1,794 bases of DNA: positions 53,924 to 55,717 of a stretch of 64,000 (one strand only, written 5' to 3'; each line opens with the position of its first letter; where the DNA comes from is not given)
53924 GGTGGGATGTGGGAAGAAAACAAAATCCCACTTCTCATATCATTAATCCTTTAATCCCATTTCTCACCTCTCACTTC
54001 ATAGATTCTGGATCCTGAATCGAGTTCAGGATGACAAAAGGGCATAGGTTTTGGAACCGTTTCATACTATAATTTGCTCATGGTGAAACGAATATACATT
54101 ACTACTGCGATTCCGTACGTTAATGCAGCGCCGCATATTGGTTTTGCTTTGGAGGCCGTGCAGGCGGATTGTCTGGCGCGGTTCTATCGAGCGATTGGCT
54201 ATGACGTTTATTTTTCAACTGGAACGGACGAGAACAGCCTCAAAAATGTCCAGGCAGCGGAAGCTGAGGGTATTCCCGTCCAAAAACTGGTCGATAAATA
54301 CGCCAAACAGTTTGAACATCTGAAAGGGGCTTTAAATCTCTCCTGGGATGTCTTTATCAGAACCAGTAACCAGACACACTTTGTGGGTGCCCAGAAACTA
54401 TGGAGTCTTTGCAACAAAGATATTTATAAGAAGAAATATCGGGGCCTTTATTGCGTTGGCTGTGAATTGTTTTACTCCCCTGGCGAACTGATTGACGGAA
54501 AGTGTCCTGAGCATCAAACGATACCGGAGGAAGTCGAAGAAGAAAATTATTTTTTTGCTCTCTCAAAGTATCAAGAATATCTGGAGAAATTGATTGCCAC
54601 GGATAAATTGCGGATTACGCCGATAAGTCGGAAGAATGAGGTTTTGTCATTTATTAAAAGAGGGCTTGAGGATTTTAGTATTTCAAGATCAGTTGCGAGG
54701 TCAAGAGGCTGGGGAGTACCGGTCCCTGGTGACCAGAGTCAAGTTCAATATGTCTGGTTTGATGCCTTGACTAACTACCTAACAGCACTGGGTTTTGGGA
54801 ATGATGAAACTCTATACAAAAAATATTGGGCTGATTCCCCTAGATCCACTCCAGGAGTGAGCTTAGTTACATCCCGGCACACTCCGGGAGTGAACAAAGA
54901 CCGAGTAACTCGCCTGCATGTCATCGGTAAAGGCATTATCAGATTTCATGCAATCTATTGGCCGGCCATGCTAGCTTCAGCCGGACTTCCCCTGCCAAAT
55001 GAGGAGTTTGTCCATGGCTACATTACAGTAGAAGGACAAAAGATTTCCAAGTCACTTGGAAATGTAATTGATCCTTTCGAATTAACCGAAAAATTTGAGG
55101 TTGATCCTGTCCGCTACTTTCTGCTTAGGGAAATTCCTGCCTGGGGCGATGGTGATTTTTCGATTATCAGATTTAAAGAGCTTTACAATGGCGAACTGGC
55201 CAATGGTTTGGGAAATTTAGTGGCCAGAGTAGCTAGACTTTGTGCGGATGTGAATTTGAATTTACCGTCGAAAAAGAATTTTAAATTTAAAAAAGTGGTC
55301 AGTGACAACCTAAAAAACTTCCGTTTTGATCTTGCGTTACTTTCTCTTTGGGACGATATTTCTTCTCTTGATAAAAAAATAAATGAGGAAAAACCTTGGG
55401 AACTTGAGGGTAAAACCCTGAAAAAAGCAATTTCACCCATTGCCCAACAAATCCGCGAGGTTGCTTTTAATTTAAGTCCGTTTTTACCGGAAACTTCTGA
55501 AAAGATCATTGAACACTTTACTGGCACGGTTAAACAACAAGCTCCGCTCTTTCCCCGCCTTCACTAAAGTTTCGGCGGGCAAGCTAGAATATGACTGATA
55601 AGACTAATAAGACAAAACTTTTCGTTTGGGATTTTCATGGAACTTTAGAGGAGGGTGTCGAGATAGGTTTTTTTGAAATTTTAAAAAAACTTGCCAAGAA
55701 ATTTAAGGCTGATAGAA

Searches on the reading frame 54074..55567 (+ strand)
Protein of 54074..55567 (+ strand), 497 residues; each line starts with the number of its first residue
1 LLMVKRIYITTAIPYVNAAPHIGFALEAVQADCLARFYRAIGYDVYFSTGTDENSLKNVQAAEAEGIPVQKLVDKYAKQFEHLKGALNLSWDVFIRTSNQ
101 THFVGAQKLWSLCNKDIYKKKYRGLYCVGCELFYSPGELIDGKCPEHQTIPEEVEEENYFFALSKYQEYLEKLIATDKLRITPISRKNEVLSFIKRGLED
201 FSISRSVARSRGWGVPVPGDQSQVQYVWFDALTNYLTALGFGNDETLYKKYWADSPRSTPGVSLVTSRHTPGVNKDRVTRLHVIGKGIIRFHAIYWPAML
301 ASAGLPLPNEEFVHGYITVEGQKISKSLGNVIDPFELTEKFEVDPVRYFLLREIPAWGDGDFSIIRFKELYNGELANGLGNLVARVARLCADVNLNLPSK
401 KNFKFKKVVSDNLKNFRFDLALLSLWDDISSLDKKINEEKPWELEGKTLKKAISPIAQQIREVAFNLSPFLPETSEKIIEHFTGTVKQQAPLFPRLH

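Call 14: find_related_loci(query=window:54074-55567:+, collection=genome_contigs, flank=10000)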
Query window:54074-55567:+ (497 aa) in genome_contigs; peptide patterns used: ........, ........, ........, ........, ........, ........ (x = any residue, [..] = any of these).
318 stretches matched a pattern; 46 encode a relative of the query (tblastn E <= 1e-3); 46 distinct loci.
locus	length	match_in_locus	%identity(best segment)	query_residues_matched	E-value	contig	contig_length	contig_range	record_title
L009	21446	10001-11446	76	4-496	0e+0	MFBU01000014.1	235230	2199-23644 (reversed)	MAG: Candidatus Curtissbacteria bacterium RIFCSPLOWO2_02_41_11 rifcsplowo2_02_sub10_scaffold_3, whole genome shotgun seq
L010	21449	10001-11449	73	1-496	0e+0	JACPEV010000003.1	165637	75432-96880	MAG: Candidatus Curtissbacteria bacterium isolate NC_groundwater_344_Ag_B-0.1um_41_20 GD18-4_B1_scaffold_129096, whole g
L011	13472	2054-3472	74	3-496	0e+0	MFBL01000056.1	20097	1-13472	MAG: Candidatus Curtissbacteria bacterium RIFCSPHIGHO2_12_FULL_41_17 rifcsphigho2_12_scaffold_9231, whole genome shotgun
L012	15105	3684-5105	74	3-496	0e+0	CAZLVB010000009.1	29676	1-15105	MAG TPA_asm: uncultured Gammaproteobacteria bacterium isolate SRP269290_co3_1053 genome assembly, contig: NODE_1393_leng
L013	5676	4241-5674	73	2-493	0e+0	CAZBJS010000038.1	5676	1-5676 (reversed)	MAG TPA_asm: uncultured Gammaproteobacteria bacterium isolate SRP269290_co3_500 genome assembly, contig: NODE_21279_leng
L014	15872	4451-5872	72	1-496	0e+0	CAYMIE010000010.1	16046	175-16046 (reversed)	MAG TPA_asm: uncultured Gammaproteobacteria bacterium isolate SRP050083_co3_380 genome assembly, contig: NODE_2818_lengt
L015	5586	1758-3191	70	2-496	0e+0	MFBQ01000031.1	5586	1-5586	MAG: Candidatus Curtissbacteria bacterium RIFCSPLOWO2_01_FULL_41_18 rifcsplowo2_01_scaffold_42221, whole genome shotgun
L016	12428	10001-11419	69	3-496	0e+0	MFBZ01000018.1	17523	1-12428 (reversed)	MAG: Candidatus Curtissbacteria bacterium RIFCSPLOWO2_12_FULL_41_16 rifcsplowo2_12_scaffold_4443, whole genome shotgun s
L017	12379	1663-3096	71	1-497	0e+0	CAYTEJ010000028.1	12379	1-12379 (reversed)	MAG TPA_asm: uncultured Gammaproteobacteria bacterium isolate binchicken_co110_1204 genome assembly, contig: NODE_11145_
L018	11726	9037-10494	71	4-497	0e+0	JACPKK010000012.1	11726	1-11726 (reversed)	MAG: Candidatus Curtissbacteria bacterium isolate NC_groundwater_492_Ag_S-0.1um_45_10 S35_SO-1_scaffold_124003, whole ge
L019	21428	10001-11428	69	2-496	0e+0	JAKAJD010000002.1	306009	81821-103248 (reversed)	MAG: bacterium isolate WY3.bin73 NODE_20_length_306009_cov_3.684035, whole genome shotgun sequence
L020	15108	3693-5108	69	4-496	0e+0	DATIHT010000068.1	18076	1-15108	MAG TPA_asm: Candidatus Saccharimonadales bacterium isolate SMAG_U15645 k141_751388, whole genome shotgun sequence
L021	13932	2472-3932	69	2-496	0e+0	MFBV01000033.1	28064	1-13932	MAG: Candidatus Curtissbacteria bacterium RIFCSPLOWO2_02_FULL_40_11 rifcsplowo2_02_scaffold_5155, whole genome shotgun s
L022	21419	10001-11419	70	5-496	0e+0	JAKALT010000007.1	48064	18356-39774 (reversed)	MAG: bacterium isolate WY5.bin133 NODE_1024_length_48064_cov_2.212884, whole genome shotgun sequence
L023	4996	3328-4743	65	3-496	0e+0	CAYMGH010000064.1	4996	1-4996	MAG TPA_asm: uncultured Gammaproteobacteria bacterium isolate SRP269290_co1_900 genome assembly, contig: NODE_30983_leng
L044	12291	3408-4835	70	3-497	0e+0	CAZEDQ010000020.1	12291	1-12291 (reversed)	MAG TPA_asm: uncultured Gammaproteobacteria bacterium isolate SRP050083_co7_608 genome assembly, contig: NODE_4416_lengt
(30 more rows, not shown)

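Call 75: search_protein_families(library=pfam, proteins=[L014:2396-2776:-, L014:2773-3027:-, L014:3760-4158:-, L014:4134-4376:-, L010:8364-8744:-, L010:8741-8965:-, L011:546-923:-, L016:9091-9504:-, L019:7599-9065:+, L019:9068-9892:-], max_evalue=0.001)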
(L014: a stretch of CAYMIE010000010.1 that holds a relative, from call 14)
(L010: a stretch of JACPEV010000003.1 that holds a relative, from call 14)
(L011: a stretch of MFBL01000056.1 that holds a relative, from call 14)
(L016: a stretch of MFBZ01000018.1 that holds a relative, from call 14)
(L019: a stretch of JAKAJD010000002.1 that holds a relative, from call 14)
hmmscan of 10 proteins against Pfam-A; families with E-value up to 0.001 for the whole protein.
L014:2396-2776:- (126 aa): 1 family
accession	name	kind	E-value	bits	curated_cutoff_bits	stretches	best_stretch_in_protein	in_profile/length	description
PF02661.23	Fic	-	8e-18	65.5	24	1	6-86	3-93/93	Fic/DOC family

L014:2773-3027:- (84 aa): 1 family
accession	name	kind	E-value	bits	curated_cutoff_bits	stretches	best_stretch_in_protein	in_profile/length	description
PF04014.23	MazE_antitoxin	-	4.1e-05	23.9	24.7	1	19-44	2-27/48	Antidote-toxin recognition MazE, bacterial antitoxin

L014:3760-4158:- (132 aa): 1 family
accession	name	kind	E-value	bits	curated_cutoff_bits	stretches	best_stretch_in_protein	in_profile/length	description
PF02661.23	Fic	-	4.4e-18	66.3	24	1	10-92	1-93/93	Fic/DOC family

L014:4134-4376:- (80 aa): 1 family
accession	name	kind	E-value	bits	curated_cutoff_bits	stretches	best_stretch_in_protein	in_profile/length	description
PF04014.23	MazE_antitoxin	-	5.1e-08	33.2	24.7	1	4-47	1-44/48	Antidote-toxin recognition MazE, bacterial antitoxin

L010:8364-8744:- (126 aa): 1 family
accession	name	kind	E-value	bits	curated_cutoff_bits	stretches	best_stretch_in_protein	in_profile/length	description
PF02661.23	Fic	-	3.1e-18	66.8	24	1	6-86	3-93/93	Fic/DOC family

L010:8741-8965:- (74 aa): 1 family
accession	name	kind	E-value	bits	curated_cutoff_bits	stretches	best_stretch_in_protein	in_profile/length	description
PF04014.23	MazE_antitoxin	-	0.0004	20.7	24.7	1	8-33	2-27/48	Antidote-toxin recognition MazE, bacterial antitoxin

L011:546-923:- (125 aa): 1 family
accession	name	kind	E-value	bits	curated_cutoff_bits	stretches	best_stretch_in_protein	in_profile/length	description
PF02661.23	Fic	-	8.3e-18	65.5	24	1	3-85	1-93/93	Fic/DOC family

L016:9091-9504:- (137 aa): 2 families
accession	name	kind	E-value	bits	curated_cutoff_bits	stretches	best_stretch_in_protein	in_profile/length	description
PF01850.27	PIN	-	8.9e-14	52.6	23.6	1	4-126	1-118/120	PIN domain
PF13470.12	PIN_3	-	0.00013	23.2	27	1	3-76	1-74/115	PIN domain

L019:7599-9065:+ (488 aa): 1 family
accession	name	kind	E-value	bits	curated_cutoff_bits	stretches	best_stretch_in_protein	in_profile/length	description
PF01565.28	FAD_binding_4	-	6.6e-13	49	26.4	1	47-159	25-138/139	FAD binding domain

L019:9068-9892:- (274 aa): 8 families
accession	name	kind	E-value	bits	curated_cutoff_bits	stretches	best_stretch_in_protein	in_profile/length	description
PF02353.26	CMAS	-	2.1e-22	80.1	27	1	3-178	7-180/273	Mycolic acid cyclopropane synthetase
PF08241.18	Methyltransf_11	-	5.5e-19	69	21.2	1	63-161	1-95/95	Methyltransferase domain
PF13649.12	Methyltransf_25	-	6.4e-16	59.3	27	1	62-157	1-97/97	Methyltransferase domain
PF13847.12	Methyltransf_31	-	5.1e-15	55.9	27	1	57-172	2-124/145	Methyltransferase domain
PF08242.18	Methyltransf_12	-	7.2e-10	39.9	30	1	63-159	1-98/98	Methyltransferase domain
PF01209.24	Ubie_methyltran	-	4.5e-08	33.2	20.1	1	53-161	42-151/233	ubiE/COQ5 methyltransferase family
PF13489.12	Methyltransf_23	-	9.9e-07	29.1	27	1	54-163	18-118/164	Methyltransferase domain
PF07021.18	MetW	-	0.00011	22.4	21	1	55-155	10-104/193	Methionine biosynthesis protein MetW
